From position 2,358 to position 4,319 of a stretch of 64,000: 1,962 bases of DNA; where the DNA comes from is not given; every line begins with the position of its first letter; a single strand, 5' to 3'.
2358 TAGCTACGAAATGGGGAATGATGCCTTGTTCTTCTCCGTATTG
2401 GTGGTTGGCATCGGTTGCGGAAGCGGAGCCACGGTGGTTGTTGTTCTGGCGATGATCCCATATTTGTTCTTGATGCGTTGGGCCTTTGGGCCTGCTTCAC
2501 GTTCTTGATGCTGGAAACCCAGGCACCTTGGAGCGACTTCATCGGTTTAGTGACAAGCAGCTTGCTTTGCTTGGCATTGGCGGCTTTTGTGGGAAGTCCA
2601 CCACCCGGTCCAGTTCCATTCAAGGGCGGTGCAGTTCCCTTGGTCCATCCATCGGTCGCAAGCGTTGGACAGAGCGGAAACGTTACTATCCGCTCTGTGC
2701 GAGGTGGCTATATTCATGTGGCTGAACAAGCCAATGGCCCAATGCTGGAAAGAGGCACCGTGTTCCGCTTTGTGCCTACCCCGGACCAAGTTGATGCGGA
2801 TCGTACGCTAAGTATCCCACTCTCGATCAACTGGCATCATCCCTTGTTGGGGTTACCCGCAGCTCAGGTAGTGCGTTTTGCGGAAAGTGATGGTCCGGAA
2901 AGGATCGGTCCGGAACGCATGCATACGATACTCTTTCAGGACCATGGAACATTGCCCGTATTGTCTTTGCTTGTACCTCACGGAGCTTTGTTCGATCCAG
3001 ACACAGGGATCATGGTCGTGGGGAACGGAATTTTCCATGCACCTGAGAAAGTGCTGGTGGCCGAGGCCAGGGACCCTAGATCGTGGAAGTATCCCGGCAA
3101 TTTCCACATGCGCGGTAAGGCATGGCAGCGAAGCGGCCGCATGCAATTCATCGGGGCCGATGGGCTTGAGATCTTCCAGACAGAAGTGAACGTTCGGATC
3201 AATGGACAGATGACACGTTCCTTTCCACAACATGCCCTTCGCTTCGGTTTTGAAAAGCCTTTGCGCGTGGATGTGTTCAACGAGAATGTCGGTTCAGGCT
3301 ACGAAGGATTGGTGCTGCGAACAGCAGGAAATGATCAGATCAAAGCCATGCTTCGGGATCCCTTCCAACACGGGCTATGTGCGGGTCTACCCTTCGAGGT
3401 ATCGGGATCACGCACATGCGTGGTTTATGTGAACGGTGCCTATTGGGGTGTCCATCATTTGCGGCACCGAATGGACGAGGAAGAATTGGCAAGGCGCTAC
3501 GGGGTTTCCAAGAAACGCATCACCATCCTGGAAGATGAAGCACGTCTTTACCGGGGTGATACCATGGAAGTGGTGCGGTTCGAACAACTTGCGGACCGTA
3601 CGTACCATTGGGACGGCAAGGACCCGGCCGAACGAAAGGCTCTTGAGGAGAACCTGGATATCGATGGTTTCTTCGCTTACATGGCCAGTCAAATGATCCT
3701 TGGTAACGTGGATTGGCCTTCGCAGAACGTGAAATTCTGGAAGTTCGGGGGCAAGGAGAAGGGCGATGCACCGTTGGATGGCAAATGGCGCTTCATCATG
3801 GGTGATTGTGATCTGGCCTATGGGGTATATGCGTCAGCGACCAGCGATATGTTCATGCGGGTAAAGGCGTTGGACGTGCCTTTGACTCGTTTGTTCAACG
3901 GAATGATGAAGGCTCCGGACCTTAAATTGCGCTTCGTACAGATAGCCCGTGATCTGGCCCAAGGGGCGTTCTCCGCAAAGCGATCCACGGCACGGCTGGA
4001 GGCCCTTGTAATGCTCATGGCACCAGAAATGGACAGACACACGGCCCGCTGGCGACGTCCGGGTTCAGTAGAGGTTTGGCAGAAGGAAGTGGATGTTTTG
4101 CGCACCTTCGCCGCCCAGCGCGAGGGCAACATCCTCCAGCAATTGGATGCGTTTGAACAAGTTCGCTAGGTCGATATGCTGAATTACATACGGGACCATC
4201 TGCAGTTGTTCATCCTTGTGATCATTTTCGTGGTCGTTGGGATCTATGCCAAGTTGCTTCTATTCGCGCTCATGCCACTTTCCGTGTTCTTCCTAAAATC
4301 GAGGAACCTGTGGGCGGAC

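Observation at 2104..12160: Operon-like cluster pairing two CotH-family atypical kinases with a Wzy_C (O-antigen-ligase-like) membrane protein, a metallophosphoesterase, a sugar epimerase and an AsnB-type amidotransferase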

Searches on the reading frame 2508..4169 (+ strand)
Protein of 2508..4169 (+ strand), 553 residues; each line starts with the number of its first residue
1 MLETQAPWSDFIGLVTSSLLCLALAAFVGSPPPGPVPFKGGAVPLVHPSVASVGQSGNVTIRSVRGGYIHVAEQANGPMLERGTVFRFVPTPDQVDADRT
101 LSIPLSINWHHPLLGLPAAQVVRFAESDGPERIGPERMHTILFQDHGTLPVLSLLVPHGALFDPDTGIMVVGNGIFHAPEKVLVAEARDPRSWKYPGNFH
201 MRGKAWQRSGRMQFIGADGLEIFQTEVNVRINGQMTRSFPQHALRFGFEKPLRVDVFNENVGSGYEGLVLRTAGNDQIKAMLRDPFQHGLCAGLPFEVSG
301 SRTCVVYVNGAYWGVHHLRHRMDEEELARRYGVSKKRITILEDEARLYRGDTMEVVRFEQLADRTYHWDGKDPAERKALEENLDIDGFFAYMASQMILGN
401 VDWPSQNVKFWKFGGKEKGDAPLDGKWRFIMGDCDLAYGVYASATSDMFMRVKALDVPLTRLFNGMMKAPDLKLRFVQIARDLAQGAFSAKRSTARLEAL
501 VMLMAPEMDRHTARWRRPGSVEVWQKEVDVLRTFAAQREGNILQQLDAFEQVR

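Call 6: search_protein_families(library=pfam, proteins=[window:2508-4169:+], max_evalue=0.01)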
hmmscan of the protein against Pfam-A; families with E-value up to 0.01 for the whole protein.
window:2508-4169:+ (553 aa): 1 family
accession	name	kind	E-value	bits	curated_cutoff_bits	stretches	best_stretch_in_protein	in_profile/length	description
PF08757.17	CotH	-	2.4e-37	129.6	23.8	1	229-539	1-319/322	CotH kinase protein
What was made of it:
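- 2508..4169 (+): CotH-A (CotH1), 553 aa: N-terminal membrane helix (8-28), beta-rich domain (~45-155, homologous to the Fn3_assoc/CHB_HEX_C_1 region of distant orthologues), and a CotH kinase-like domain (229-539). Pfam PF08757 E=2.4e-37 (call 6).
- On CotH kinase family (Pfam PF08757) - CotH-A, 2508-4169: 129.6 bits against 23.8, E=2.4e-37, covering profile positions 1-319 of 322 (call 6).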

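Call 8: search_solved_structures(query=window:2508-4169:+, max_evalue=1, show_alignments=2)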
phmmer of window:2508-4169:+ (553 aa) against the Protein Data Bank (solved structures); distinct sequences matched with E-value up to 1: 5.
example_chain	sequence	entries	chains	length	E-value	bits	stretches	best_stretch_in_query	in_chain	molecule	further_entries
3ahy_A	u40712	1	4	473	0.31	12.4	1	362-404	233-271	Beta-glucosidase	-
4gxp_A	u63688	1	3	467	0.35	12.2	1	362-404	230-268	Beta-glucosidase Chimeric protein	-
5jbk_A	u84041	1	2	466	0.38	12.1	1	362-406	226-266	Beta-glucosidase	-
6efu_A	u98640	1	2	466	0.39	12.1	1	362-406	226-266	Beta-glucosidase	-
5bwf_A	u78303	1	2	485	0.41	12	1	362-406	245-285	Beta-1,4-glucosidase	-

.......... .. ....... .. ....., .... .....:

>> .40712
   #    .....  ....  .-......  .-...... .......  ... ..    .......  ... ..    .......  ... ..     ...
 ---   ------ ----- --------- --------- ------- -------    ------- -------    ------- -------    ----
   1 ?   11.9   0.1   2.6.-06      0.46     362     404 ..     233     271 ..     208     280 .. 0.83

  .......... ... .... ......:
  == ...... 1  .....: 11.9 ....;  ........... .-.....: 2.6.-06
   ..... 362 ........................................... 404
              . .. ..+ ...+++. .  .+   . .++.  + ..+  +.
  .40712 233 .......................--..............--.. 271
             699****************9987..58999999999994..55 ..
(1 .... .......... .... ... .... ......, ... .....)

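Call 15: search_protein_families(library=ncbifam, proteins=[window:2508-4169:+], max_evalue=0.01)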
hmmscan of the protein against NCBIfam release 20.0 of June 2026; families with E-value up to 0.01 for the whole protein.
window:2508-4169:+ (553 aa): 0 families

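Call 17: find_homologous_proteins(query=window:2508-4169:+)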
Query window:2508-4169:+ (553 aa): 180 proteins with E <= 0.001 among 8000 candidates; the best 120 are listed.
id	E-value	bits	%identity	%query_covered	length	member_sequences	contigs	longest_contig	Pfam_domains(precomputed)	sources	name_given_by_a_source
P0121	0.0e+0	1280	99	100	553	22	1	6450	PF08757.18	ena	-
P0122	0.0e+0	1116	87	100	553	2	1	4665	PF08757.18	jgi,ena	-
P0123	0.0e+0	1093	85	100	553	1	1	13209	PF08757.18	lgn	-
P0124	0.0e+0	1045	80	100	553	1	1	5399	PF08757.18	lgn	-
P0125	9.4e-232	788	65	98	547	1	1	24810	PF08757.18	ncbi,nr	ncbi:MAG: CotH kinase family protein [Flavobacteriales bacterium]|nr:CotH kinase family protein [Fla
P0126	3.4e-231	786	64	99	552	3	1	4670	PF08757.18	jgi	jgi:hypothetical protein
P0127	2.6e-228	777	62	97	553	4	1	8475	PF08757.18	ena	-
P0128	2.0e-224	764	60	98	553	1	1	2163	PF08757.18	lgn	-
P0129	1.1e-223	762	62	97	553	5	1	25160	PF08757.18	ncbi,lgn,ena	-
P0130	9.1e-222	755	59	98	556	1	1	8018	PF08757.18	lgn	-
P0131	6.5e-220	749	62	92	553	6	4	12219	PF08757.18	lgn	-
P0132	1.4e-219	748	60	98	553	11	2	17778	PF08757.18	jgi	-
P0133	4.3e-217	740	58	98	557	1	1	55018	PF08757.18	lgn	-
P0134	5.7e-208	710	59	98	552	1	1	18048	PF08757.18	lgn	-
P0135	3.6e-207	707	56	100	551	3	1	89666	PF08757.18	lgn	-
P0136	7.1e-207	706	58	95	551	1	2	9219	PF08757.18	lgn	-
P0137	5.5e-204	697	58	95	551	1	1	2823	PF08757.18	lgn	-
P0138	1.3e-202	692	61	87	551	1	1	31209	PF08757.18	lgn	-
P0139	5.4e-202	690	63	84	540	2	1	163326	PF08757.18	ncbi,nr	ncbi:MAG: CotH kinase family protein [Flavobacteriales bacterium]|nr:CotH kinase family protein [Fla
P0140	1.7e-201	688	56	99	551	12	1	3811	PF08757.18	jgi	jgi:hypothetical protein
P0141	3.9e-201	687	63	83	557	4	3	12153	PF08757.18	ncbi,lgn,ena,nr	ncbi:MAG: CotH kinase family protein [Flavobacteriales bacterium]|nr:CotH kinase family protein [Fla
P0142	1.0e-199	683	56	98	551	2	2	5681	PF08757.18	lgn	-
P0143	1.0e-199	683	56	98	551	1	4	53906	PF08757.18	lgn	-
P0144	3.0e-199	681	58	97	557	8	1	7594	PF08757.18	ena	-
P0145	4.5e-198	677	55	98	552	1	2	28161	PF08757.18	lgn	-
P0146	3.6e-197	674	56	96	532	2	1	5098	PF08757.18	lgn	-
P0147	1.4e-196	672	63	83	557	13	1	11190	PF08757.18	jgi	-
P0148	1.9e-195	669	56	97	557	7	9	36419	PF08757.18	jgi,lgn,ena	-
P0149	9.1e-195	666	55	97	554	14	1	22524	PF08757.18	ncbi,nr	ncbi:MAG: CotH kinase family protein [Flavobacteriales bacterium]|nr:CotH kinase family protein [Fla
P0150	4.2e-194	664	62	83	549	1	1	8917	PF08757.18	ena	-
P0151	7.5e-194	663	55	96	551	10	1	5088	PF08757.18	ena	-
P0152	1.1e-193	663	55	98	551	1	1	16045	PF08757.18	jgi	jgi:CotH kinase protein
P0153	1.3e-193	662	55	98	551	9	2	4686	PF08757.18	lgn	-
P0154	1.4e-193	662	55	98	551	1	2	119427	PF08757.18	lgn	-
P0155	1.6e-193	662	54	97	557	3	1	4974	PF08757.18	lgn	-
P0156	1.6e-192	659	55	97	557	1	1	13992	PF08757.18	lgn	-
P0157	1.8e-192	659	54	98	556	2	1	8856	PF08757.18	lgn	-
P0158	2.3e-192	658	54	97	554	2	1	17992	PF08757.18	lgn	-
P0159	4.9e-192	657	56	97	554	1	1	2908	PF08757.18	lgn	-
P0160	5.4e-192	657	55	96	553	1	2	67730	PF08757.18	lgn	-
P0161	1.7e-190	652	60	84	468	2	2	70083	PF08757.18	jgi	-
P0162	4.4e-189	647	55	96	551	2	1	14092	PF08757.18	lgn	-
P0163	4.5e-189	647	54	96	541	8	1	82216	PF08757.18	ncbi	-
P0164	4.5e-188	644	56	91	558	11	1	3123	PF08757.18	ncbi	-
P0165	1.8e-183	629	67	72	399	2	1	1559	PF08757.18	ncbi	-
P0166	9.2e-179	613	51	97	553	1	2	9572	PF08757.18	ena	-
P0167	2.3e-178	612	52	94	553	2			PF08757.18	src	-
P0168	3.0e-176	605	51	98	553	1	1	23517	PF08757.18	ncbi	ncbi:MAG: CotH kinase family protein [Flavobacteriales bacterium]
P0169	3.9e-174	598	51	97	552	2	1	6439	PF08757.18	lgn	-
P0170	1.6e-173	596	51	97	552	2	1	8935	PF08757.18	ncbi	-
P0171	2.6e-172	592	51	98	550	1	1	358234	PF08757.18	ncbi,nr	ncbi:MAG: CotH kinase family protein [Flavobacteriales bacterium]|nr:CotH kinase family protein [Fla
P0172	1.3e-171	590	63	75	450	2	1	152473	PF08757.18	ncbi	ncbi:MAG: CotH kinase family protein [Flavobacteriales bacterium]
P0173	9.7e-171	587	51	94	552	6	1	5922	PF08757.18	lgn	-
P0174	1.6e-170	586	51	97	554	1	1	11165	PF08757.18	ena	-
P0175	8.1e-170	584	52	93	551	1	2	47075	PF08757.18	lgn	-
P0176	1.6e-169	583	50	98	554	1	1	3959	PF08757.18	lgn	-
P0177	2.1e-169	582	50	97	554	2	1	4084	PF08757.18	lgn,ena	-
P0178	2.6e-169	582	51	93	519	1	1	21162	PF08757.18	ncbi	-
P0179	2.7e-169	582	51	97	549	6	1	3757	PF08757.18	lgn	-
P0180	1.4e-168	580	51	93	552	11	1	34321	PF08757.18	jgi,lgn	jgi:hypothetical protein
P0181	8.2e-168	577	55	85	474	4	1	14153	PF08757.18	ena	-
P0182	2.8e-167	576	50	98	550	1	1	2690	PF08757.18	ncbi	-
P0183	2.2e-165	569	49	99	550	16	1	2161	PF08757.18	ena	-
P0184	5.8e-162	558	48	99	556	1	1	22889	PF08757.18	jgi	jgi:CotH kinase protein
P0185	3.3e-161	555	50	94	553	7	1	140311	PF08757.18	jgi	jgi:hypothetical protein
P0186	4.2e-161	555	47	97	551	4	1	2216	PF08757.18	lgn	-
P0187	6.0e-160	551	48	95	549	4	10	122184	PF08757.18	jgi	-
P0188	2.0e-159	550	48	97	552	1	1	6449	PF08757.18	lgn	-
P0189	2.2e-159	549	50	92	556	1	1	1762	PF08757.18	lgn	-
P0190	6.6e-159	548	47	97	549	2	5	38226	PF08757.18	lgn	-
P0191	1.3e-158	547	49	96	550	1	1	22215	PF08757.18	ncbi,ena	-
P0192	5.4e-158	545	48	93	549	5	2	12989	PF08757.18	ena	-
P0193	8.8e-158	544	48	95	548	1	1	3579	PF08757.18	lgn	-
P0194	2.4e-157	543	48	97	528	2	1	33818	PF08757.18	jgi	jgi:hypothetical protein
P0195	1.0e-156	541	49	96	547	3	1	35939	PF08757.18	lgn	-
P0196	5.0e-156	538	48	97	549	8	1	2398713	PF08757.18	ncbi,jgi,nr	ncbi:MAG: CotH kinase family protein [Flavobacteriales bacterium]|jgi:hypothetical protein|nr:CotH k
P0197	5.7e-156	538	48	98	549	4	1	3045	PF08757.18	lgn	-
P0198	1.5e-155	537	49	94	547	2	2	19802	PF08757.18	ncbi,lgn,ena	-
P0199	1.2e-154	534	47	97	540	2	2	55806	PF08757.18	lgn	-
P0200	1.7e-154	533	47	99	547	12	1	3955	PF08757.18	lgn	-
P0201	1.1e-153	531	49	92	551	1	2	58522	PF08757.18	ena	-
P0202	2.4e-152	526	48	92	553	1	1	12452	PF08757.18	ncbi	-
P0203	2.5e-152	526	46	99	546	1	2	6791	PF08757.18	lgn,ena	-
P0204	6.8e-152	525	47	96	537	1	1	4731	PF08757.18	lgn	-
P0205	2.0e-151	523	47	93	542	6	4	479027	PF08757.18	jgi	jgi:hypothetical protein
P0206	3.8e-151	522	47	95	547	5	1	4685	PF08757.18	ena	-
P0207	8.0e-151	521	46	97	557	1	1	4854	PF08757.18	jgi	jgi:hypothetical protein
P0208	1.3e-150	520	49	89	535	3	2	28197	PF08757.18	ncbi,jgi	jgi:hypothetical protein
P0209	1.1e-149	517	45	98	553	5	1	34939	PF08757.18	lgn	-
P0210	3.8e-149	516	48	91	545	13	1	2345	PF08757.18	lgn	-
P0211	3.9e-149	516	47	97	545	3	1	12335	PF08757.18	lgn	-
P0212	4.6e-149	515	47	92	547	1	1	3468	PF08757.18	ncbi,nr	ncbi:MAG: CotH kinase family protein [Bacteroidota bacterium]|nr:CotH kinase family protein [Bactero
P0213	1.6e-148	514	51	82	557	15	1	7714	PF08757.18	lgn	-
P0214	2.9e-148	513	48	90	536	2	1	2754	PF08757.18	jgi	jgi:hypothetical protein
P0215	6.3e-148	512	50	84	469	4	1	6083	PF08757.18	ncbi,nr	ncbi:MAG: CotH kinase family protein, partial [Flavobacteriales bacterium]|nr:CotH kinase family pro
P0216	2.2e-147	510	50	82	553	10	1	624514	PF08757.18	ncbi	ncbi:MAG: CotH kinase family protein [Flavobacteriales bacterium]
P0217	2.7e-147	510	46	98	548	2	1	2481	PF08757.18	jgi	jgi:hypothetical protein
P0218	1.3e-145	504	46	98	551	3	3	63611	PF08757.18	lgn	-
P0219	1.1e-144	501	45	97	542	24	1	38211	PF08757.18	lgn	-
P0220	8.7e-144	498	46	93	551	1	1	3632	PF08757.18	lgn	-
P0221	2.8e-143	496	50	81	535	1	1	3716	PF08757.18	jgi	jgi:hypothetical protein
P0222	3.9e-143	496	47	89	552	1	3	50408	PF08757.18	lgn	-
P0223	4.0e-143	496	45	98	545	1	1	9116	PF08757.18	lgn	-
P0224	5.1e-143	495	51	81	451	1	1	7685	PF08757.18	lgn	-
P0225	3.4e-142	493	48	86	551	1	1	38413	PF08757.18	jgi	jgi:hypothetical protein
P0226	3.5e-142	493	63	61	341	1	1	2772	PF08757.18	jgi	jgi:hypothetical protein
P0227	1.8e-141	490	45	93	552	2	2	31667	PF08757.18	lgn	-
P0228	7.3e-139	482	49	81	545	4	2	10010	PF08757.18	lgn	-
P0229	1.0e-138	481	45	92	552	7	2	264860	PF08757.18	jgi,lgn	jgi:hypothetical protein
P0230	1.4e-138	481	44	97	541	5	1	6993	PF08757.18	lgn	-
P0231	1.6e-138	481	44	95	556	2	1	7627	PF08757.18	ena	-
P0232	5.2e-137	476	51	75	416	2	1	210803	PF08757.18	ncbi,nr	ncbi:MAG: CotH kinase family protein [Flavobacteriales bacterium]|nr:CotH kinase family protein [Fla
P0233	5.4e-137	476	45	91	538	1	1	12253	PF08757.18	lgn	-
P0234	2.3e-136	473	43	96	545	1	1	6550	PF08757.18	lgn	-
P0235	2.6e-135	470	48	82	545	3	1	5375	PF08757.18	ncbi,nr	ncbi:MAG: CotH kinase family protein [Flavobacteriales bacterium]|nr:CotH kinase family protein [Fla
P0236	1.0e-134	468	45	90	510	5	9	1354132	PF08757.18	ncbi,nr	ncbi:MAG: CotH kinase family protein [Flavobacteriales bacterium]|nr:CotH kinase family protein [Fla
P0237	1.7e-134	467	43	97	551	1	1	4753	PF08757.18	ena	-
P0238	6.0e-133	462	45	87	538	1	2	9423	PF08757.18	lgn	-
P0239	7.8e-133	462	44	95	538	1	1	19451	PF08757.18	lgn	-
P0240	4.1e-132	459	42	96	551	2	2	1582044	PF08757.18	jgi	jgi:hypothetical protein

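Call 21: search_solved_structures(query=A1, max_evalue=1, show_alignments=2)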
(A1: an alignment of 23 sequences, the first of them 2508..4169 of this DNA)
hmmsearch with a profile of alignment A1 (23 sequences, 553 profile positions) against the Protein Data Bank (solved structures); distinct sequences matched with E-value up to 1: 0.

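Call 36: predict_structure(alignment_id=A3)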
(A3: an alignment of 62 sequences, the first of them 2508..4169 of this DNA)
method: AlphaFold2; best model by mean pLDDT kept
length: 553 residues; sequences in the alignment: 62
mean_pLDDT: 89.3   pTM: 0.87
mean pLDDT of the five models: 89.3, 88.9, 88.7, 88.4, 87.2
residues with pLDDT >= 90: 385; 70-90: 119; 50-70: 40; < 50: 9
segments of 3 or more residues with pLDDT < 50: 238-240
pLDDT, mean of each block of 10 residues (from residue 1): 61 92 87 71 92 85 94 90 95 93 79 93 90 91 96 95 83 69 74 59 84 96 95 54 83 93 93 67 92 96 96 94 94 95 92 96 97 96 98 97 91 89 95 90 94 95 97 98 98 97 95 88 95 98 96 72
secondary structure, 60 per line:
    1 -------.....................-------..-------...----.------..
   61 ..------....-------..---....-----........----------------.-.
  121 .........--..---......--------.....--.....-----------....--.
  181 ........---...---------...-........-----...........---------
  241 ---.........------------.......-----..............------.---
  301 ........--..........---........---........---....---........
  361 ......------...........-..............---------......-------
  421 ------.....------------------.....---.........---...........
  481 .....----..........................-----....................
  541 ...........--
elements in order: H8-28 E45-47 E59-62 E69-72 E85-88 H94-101 E120-129 E137-142 E151-155 H158-162 H174-177 H180-188 E208-215 E221-231 E244-252 E265-271 H277-290 E301-308 E311-320 H324-331 E338-342 E346-349 H353-366 H373-382 H385-398 E408-413 E427-431 H450-454 H458-466 H470-485 H490-515 H521-551
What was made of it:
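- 2508..4169 (+): AlphaFold model pLDDT 89 (call 36).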

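Call 38: fold_search(model_id=the predicted structure, library=pdb)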
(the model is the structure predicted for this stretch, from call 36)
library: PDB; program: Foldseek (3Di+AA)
matches with E <= 10: 1002; with E <= 0.001: 38
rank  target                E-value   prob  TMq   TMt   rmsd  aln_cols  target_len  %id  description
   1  5jd9                  4.7e-14  1.00  0.47  0.71   5.7       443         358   13  Bacillus cereus CotH kinase (released 2016-05-18)
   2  5jda                  6.2e-14  1.00  0.47  0.70   6.2       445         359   12  Bacillus cereus CotH kinase plus Mg2+/AMP (released 2016-05-18)
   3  3dnv_A                3.1e-05  0.99  0.28  0.35  19.9       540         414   11  MDT Protein (released 2009-01-27)
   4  8ts8_A                3.9e-05  1.00  0.28  0.17  10.7       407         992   12  p85alpha/p110alpha heterodimer H1047R mutant (released 2023-11-22)
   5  5m6u_A                4.9e-05  0.99  0.21  0.14   9.9       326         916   14  HUMAN PI3KDELTA IN COMPLEX WITH LASW1579 (released 2017-02-01)
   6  5fbl_A                6.5e-05  0.97  0.19  0.22  14.1       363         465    9  PI4KB in complex with Rab11 and the MI356 Inhibitor (released 2016-12-28)
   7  3hiz_A                9.2e-05  1.00  0.27  0.17  10.9       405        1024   12  Crystal structure of p110alpha H1047R mutant in complex with niSH2 of p85alpha (released 2009-09-29)
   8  5sxc_A                9.8e-05  1.00  0.26  0.16  10.4       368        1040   12  Crystal Structure of PI3Kalpha in complex with fragment 8 (released 2017-02-15)
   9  9cmv_A                1.1e-04  1.00  0.27  0.18   9.6       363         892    9  Crystal structure of the KRAS-p110alpha complex in the presence of molecular glue D223 (released 2025-07-23)
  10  7jiu                  1.5e-04  0.99  0.26  0.18  13.0       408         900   12  HUMAN PI3KDELTA IN COMPLEX WITH COMPOUND 2F (released 2021-06-30)
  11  7k6o                  1.6e-04  1.00  0.27  0.19  11.8       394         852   12  Crystal structure of PI3Kalpha inhibitor 10-5429 (released 2021-01-06)
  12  7r9v                  1.9e-04  0.99  0.24  0.17  10.6       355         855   11  Structure of PIK3CA with covalent inhibitor 19 (released 2022-04-06)
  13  8exo                  2.1e-04  1.00  0.30  0.20  10.5       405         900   11  Crystal structure of PI3K-alpha in complex with compound 19 (released 2022-11-30)
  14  9gdi_A                2.1e-04  1.00  0.24  0.16   8.7       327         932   14  HUMAN PI3KDELTA IN COMPLEX WITH ISOCUMARIN INHIBITOR 10 (released 2024-12-18)
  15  7r9y                  2.3e-04  0.99  0.25  0.18  12.2       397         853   12  Structure of PIK3CA with covalent inhibitor 22 (released 2022-04-06)
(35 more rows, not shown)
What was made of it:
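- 2508..4169 (+): Foldseek top hit is B. cereus CotH 5jd9, E=4.7e-14, TM 0.71 (call 38).
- On CotH kinase family - CotH-A: Foldseek against 5jd9: E=4.7e-14, TM 0.71 normalised to the target (calls 36, 38).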

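Call 53: find_encoding_contigs(protein=P0240, flank=10000, max_places=2)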
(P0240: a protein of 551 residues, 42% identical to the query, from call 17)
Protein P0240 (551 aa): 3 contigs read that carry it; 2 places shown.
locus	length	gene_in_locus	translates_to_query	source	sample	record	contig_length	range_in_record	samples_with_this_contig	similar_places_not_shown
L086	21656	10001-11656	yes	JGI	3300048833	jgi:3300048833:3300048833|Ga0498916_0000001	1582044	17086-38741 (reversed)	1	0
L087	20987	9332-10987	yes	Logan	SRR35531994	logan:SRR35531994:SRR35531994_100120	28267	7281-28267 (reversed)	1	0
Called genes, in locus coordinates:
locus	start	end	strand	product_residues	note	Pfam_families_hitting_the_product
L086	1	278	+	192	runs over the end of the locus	PF25087:GMPPB_C (faint), PF00132:Hexapep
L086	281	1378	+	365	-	PF02350:Epimerase_2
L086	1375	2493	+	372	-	-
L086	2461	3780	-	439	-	PF13439:Glyco_transf_4 (faint), PF13579:Glyco_trans_4_4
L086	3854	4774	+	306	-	PF01073:3Beta_HSD, PF01370:Epimerase, PF02719:Polysacc_synt_2, PF04321:RmlD_sub_bind, PF16363:GDP_Man_Dehyd, PF07993:NAD_binding_4 (weak)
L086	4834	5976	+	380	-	PF20706:GT4-conflict (faint), PF13439:Glyco_transf_4, PF13579:Glyco_trans_4_4, PF00534:Glycos_transf_1, PF13692:Glyco_trans_1_4, PF13524:Glyco_trans_1_2 (weak)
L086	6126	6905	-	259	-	-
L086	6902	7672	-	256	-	-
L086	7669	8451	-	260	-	-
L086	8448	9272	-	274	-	-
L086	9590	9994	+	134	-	-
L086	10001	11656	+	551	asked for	PF08757:CotH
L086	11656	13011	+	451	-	PF04932:Wzy_C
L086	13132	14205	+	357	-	-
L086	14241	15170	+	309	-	PF01073:3Beta_HSD, PF01370:Epimerase, PF02719:Polysacc_synt_2, PF04321:RmlD_sub_bind, PF13460:NAD_binding_10, PF16363:GDP_Man_Dehyd, PF07993:NAD_binding_4 (weak)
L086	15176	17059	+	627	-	PF13522:GATase_6, PF13537:GATase_7, PF00733:Asn_synthase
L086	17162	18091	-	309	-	PF19573:DUF6089 (faint)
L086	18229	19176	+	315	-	PF03060:NMO, PF01070:FMN_dh, PF00478:IMPDH (weak)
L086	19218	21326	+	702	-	PF13585:CHU_C (weak)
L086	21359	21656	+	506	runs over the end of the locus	PF00478:IMPDH, PF00571:CBS, PF01070:FMN_dh, PF03060:NMO (weak)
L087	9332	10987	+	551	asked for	PF08757:CotH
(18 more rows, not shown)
